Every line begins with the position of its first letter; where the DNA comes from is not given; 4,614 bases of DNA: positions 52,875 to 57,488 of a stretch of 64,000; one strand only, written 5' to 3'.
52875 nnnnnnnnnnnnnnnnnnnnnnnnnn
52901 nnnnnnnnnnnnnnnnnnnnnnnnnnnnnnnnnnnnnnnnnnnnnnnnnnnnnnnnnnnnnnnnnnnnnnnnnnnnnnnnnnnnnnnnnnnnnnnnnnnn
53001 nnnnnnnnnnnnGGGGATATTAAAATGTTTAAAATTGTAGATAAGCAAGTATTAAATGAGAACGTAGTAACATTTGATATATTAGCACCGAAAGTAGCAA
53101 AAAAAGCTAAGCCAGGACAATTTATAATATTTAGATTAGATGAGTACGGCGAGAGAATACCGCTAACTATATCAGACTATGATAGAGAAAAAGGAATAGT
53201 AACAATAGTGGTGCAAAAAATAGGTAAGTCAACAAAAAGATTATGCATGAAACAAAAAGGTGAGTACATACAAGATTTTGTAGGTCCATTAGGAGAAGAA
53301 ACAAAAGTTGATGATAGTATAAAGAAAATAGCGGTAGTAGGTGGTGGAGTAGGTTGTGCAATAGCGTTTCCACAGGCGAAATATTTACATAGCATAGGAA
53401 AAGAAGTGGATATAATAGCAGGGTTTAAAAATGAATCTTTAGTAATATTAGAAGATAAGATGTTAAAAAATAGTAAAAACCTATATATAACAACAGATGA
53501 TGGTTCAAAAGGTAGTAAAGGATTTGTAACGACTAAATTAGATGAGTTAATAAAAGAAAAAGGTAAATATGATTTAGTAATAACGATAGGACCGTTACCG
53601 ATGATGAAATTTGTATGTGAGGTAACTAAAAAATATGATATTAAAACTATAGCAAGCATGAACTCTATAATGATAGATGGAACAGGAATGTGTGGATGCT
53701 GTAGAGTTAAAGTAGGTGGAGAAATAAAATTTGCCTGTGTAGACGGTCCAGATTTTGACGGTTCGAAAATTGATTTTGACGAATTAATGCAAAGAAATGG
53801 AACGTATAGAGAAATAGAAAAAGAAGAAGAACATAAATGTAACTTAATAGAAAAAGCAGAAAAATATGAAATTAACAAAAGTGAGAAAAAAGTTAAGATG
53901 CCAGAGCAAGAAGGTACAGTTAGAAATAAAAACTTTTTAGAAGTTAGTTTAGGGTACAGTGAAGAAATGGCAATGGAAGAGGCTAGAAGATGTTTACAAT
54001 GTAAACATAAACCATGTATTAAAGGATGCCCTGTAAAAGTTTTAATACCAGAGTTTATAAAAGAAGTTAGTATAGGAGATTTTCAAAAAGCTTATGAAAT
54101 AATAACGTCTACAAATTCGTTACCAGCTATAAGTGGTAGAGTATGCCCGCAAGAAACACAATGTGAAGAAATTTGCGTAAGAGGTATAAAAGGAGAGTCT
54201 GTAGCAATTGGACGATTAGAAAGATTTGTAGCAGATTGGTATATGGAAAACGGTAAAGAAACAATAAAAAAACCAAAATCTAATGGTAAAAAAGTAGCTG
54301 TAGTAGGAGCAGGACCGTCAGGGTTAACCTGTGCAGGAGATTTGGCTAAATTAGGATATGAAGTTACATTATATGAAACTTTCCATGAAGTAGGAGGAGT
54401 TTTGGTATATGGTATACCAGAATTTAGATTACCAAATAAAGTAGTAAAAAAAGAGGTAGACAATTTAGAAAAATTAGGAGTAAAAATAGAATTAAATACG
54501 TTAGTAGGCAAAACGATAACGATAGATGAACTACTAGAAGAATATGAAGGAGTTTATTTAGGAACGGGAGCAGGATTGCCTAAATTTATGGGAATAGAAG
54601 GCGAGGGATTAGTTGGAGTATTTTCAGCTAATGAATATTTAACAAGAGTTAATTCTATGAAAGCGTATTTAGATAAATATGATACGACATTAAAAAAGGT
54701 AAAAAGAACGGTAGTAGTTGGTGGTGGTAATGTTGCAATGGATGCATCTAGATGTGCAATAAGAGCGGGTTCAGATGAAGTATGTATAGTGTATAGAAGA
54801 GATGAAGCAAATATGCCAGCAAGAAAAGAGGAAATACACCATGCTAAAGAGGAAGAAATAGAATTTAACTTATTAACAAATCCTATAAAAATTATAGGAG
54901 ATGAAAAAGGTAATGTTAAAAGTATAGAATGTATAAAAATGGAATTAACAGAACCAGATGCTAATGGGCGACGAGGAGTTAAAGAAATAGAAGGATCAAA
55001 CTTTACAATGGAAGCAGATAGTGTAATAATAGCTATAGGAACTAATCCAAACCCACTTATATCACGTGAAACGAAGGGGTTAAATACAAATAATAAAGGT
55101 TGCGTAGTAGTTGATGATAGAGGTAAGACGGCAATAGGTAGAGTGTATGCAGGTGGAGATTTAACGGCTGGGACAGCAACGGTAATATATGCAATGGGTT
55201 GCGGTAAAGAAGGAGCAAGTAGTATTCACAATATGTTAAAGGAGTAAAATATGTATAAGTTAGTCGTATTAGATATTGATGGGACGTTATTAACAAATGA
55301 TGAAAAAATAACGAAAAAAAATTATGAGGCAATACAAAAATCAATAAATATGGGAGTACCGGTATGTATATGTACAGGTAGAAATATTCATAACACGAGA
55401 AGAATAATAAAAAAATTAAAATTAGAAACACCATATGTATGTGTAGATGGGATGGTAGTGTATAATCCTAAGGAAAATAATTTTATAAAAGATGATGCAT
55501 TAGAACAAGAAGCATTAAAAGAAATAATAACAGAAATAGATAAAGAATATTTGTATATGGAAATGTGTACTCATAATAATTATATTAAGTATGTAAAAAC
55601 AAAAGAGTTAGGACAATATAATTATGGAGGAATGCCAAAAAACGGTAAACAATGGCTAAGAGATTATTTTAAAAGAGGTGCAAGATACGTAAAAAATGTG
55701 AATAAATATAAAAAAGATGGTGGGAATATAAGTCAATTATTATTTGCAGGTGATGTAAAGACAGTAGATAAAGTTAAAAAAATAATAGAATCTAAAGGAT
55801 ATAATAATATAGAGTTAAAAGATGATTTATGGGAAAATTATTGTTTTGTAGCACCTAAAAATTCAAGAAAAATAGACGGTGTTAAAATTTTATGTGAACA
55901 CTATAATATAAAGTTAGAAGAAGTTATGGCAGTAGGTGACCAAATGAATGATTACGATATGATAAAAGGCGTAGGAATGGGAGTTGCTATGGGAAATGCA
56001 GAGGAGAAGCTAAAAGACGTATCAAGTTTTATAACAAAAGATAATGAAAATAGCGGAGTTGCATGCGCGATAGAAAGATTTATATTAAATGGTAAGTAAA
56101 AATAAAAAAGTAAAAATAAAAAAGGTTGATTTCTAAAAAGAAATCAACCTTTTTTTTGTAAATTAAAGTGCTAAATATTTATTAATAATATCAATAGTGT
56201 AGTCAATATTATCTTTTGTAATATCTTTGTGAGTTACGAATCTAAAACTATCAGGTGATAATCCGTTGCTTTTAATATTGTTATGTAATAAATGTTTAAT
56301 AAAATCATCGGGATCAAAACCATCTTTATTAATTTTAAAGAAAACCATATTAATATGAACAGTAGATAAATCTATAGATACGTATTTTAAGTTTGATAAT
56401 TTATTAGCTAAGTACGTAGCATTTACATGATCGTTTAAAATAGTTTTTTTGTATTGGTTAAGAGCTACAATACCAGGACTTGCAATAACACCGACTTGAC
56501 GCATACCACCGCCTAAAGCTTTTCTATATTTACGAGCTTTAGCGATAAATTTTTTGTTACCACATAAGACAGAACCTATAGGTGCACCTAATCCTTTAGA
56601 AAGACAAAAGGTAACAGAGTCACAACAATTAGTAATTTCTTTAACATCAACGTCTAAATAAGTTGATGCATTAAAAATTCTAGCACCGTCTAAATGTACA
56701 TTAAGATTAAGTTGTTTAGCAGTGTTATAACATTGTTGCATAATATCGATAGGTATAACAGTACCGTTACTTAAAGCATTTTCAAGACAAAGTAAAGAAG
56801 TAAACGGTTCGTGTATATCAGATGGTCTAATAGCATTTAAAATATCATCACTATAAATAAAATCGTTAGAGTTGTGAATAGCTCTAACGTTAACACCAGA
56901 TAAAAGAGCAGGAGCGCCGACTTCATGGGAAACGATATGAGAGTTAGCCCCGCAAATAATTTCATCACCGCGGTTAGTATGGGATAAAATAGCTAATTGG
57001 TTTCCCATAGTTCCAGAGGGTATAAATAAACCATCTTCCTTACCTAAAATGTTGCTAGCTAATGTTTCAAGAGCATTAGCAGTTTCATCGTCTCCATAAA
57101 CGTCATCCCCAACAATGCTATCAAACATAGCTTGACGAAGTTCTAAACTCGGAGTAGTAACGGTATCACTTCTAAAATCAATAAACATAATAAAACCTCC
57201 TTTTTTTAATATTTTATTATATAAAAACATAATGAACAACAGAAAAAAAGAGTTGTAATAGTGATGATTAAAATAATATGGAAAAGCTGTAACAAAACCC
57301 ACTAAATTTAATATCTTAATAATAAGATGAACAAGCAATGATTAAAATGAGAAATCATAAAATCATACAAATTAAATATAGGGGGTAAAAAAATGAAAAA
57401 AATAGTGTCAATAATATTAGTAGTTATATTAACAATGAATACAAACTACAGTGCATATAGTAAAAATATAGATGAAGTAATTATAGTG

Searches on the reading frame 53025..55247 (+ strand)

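Call 48: search_protein_families(library=pfam, proteins=[window:53025-55247:+], max_evalue=0.00001)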
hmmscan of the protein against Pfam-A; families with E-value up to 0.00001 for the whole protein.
window:53025-55247:+ (740 aa): 6 families
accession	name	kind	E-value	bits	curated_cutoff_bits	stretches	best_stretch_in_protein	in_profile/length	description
PF14691.11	Fer4_20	-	4.2e-43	146.2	25.8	1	300-410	1-112/113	Dihydroprymidine dehydrogenase domain II, 4Fe-4S cluster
PF07992.20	Pyr_redox_2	-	3.4e-36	125.6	26.1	1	422-724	1-288/291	Pyridine nucleotide-disulphide oxidoreductase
PF00070.33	Pyr_redox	-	2.9e-15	57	22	1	561-635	1-78/82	Pyridine nucleotide-disulphide oxidoreductase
PF10418.14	DHODB_Fe-S_bind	-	1.3e-11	44.4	23.9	1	213-249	1-40/41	Iron-sulfur cluster binding domain of dihydroorotate dehydrogenase B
PF13738.12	Pyr_redox_3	-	9e-09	35.4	30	0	557-699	162-292/305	Pyridine nucleotide-disulphide oxidoreductase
PF13450.12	NAD_binding_8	-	6.6e-07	30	21.9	1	426-458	1-33/68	NAD(P)-binding Rossmann-like domain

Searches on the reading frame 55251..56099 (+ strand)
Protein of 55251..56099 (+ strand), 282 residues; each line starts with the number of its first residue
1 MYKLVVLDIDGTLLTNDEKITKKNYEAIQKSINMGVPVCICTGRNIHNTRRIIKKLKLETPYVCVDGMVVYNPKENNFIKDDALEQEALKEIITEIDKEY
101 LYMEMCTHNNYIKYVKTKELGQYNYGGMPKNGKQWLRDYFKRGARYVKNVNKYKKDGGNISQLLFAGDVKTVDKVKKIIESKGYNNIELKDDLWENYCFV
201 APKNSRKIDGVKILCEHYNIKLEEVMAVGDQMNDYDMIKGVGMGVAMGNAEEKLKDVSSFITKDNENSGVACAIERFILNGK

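Call 48: search_protein_families(library=pfam, proteins=[window:55251-56099:+], max_evalue=0.00001)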
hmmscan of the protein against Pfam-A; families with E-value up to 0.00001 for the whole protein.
window:55251-56099:+ (282 aa): 3 families
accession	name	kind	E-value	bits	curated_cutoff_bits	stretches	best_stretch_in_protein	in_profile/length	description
PF08282.18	Hydrolase_3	-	2.6e-58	198.2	20.9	1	5-274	1-255/255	haloacid dehalogenase-like hydrolase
PF05116.19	S6PP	-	9.7e-18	65.1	20.3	2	200-259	159-219/247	Sucrose-6F-phosphate phosphohydrolase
PF00702.32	Hydrolase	-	3e-10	41.3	26.4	0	210-242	159-191/191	haloacid dehalogenase-like hydrolase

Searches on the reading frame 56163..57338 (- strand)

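Call 60: search_protein_families(library=pfam, proteins=[window:56163-57338:-], max_evalue=0.01)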
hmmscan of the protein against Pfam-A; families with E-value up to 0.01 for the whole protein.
window:56163-57338:- (391 aa): 1 family
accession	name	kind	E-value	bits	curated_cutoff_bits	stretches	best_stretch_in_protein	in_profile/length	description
PF01212.27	Beta_elim_lyase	-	4.1e-94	315.6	27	1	54-335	1-286/288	Beta-eliminating lyase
